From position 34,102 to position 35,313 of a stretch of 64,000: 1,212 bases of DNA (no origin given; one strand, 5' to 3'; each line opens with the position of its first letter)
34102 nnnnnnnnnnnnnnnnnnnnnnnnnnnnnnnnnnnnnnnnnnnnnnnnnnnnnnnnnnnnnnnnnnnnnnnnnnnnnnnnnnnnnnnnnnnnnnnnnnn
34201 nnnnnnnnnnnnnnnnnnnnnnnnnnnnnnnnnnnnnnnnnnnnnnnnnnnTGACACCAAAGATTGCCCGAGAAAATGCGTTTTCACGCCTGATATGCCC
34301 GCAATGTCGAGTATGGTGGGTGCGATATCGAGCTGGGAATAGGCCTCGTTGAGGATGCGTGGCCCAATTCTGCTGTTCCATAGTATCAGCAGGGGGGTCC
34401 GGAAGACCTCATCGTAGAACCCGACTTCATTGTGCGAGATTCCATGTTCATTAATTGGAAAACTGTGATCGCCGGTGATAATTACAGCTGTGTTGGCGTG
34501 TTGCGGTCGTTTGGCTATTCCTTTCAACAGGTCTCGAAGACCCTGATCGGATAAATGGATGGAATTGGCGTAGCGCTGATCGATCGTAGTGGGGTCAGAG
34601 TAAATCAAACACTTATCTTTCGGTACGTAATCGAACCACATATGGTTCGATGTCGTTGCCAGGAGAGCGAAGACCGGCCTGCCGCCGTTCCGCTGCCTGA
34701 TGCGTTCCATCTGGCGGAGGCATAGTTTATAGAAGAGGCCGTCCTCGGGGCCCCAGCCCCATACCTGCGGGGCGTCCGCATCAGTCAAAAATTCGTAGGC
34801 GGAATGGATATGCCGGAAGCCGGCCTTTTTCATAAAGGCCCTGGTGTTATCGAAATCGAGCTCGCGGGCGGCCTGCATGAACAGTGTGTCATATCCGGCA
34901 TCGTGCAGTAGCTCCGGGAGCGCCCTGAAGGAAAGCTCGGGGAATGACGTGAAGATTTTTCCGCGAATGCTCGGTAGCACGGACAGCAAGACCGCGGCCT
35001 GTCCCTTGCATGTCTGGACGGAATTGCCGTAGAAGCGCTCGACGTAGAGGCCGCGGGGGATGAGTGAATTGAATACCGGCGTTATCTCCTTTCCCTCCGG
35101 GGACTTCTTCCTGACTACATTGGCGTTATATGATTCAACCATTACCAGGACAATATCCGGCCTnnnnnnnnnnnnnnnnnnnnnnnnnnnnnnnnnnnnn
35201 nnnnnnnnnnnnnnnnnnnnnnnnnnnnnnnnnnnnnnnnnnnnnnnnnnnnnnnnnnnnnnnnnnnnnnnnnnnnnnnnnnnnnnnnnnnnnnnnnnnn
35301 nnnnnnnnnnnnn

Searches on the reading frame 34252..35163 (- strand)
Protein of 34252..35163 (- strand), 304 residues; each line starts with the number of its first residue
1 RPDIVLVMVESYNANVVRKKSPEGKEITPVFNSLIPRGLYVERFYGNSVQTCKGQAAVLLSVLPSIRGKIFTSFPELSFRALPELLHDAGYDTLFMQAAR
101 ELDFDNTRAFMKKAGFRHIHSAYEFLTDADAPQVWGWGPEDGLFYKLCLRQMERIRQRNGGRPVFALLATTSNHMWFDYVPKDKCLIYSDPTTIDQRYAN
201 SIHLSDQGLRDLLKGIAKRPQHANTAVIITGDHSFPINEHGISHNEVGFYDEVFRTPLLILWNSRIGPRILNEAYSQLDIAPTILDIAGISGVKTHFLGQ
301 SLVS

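Call 84: search_solved_structures(query=window:34252-35163:-, max_evalue=0.001, show_alignments=2)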
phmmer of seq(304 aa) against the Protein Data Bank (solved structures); distinct sequences matched with E-value up to 0.001: 30.
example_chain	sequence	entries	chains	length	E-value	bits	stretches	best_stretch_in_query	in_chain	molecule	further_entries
3lxq_A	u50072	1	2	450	6.4e-18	68.3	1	2-302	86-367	Uncharacterized protein VP1736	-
4uop_A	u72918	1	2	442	1.5e-12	50.7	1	3-292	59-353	LIPOTEICHOIC ACID PRIMASE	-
2w8d_A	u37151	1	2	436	2.2e-12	50.1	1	3-294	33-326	PROCESSED GLYCEROL PHOSPHATE LIPOTEICHOIC ACID SYNTHASE 2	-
2w5r_A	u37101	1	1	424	1.3e-11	47.6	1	3-294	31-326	PROCESSED GLYCEROL PHOSPHATE LIPOTEICHOIC ACID SYNTHASE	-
2w5q_A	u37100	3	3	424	1.6e-11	47.2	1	3-294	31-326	PROCESSED GLYCEROL PHOSPHATE LIPOTEICHOIC ACID SYNTHASE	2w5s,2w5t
9s8y_A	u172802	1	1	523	2.5e-08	36.8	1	206-291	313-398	Sulfatase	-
7ebp_A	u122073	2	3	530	2.6e-08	36.7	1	206-291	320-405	Sulfatase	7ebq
4uoo_A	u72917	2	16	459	8.6e-08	35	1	3-295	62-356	LIPOTEICHOIC ACID SYNTHASE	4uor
5g2v_A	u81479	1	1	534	2.5e-06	30.2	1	198-293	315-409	N-ACETYLGLUCOSAMINE-6-SULFATASE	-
6pt6_B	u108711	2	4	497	3e-06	30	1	198-284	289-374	exo-2S-iota carrageenan S1 sulfatase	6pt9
6ptk_A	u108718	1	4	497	3e-06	30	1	198-284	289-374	exo-2S-iota carrageenan S1 sulfatase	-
6pt4_B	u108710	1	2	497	3e-06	30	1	198-284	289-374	exo-2S-iota carrageenan S1 sulfatase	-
9ihk_D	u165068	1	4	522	3.4e-06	29.8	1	202-292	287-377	Sulfatase_S1_30A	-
7pth_A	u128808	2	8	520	9.2e-06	28.4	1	199-291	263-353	Choline sulfatase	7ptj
6g5z_A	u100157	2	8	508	1.1e-05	28.1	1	199-291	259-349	Choline-sulfatase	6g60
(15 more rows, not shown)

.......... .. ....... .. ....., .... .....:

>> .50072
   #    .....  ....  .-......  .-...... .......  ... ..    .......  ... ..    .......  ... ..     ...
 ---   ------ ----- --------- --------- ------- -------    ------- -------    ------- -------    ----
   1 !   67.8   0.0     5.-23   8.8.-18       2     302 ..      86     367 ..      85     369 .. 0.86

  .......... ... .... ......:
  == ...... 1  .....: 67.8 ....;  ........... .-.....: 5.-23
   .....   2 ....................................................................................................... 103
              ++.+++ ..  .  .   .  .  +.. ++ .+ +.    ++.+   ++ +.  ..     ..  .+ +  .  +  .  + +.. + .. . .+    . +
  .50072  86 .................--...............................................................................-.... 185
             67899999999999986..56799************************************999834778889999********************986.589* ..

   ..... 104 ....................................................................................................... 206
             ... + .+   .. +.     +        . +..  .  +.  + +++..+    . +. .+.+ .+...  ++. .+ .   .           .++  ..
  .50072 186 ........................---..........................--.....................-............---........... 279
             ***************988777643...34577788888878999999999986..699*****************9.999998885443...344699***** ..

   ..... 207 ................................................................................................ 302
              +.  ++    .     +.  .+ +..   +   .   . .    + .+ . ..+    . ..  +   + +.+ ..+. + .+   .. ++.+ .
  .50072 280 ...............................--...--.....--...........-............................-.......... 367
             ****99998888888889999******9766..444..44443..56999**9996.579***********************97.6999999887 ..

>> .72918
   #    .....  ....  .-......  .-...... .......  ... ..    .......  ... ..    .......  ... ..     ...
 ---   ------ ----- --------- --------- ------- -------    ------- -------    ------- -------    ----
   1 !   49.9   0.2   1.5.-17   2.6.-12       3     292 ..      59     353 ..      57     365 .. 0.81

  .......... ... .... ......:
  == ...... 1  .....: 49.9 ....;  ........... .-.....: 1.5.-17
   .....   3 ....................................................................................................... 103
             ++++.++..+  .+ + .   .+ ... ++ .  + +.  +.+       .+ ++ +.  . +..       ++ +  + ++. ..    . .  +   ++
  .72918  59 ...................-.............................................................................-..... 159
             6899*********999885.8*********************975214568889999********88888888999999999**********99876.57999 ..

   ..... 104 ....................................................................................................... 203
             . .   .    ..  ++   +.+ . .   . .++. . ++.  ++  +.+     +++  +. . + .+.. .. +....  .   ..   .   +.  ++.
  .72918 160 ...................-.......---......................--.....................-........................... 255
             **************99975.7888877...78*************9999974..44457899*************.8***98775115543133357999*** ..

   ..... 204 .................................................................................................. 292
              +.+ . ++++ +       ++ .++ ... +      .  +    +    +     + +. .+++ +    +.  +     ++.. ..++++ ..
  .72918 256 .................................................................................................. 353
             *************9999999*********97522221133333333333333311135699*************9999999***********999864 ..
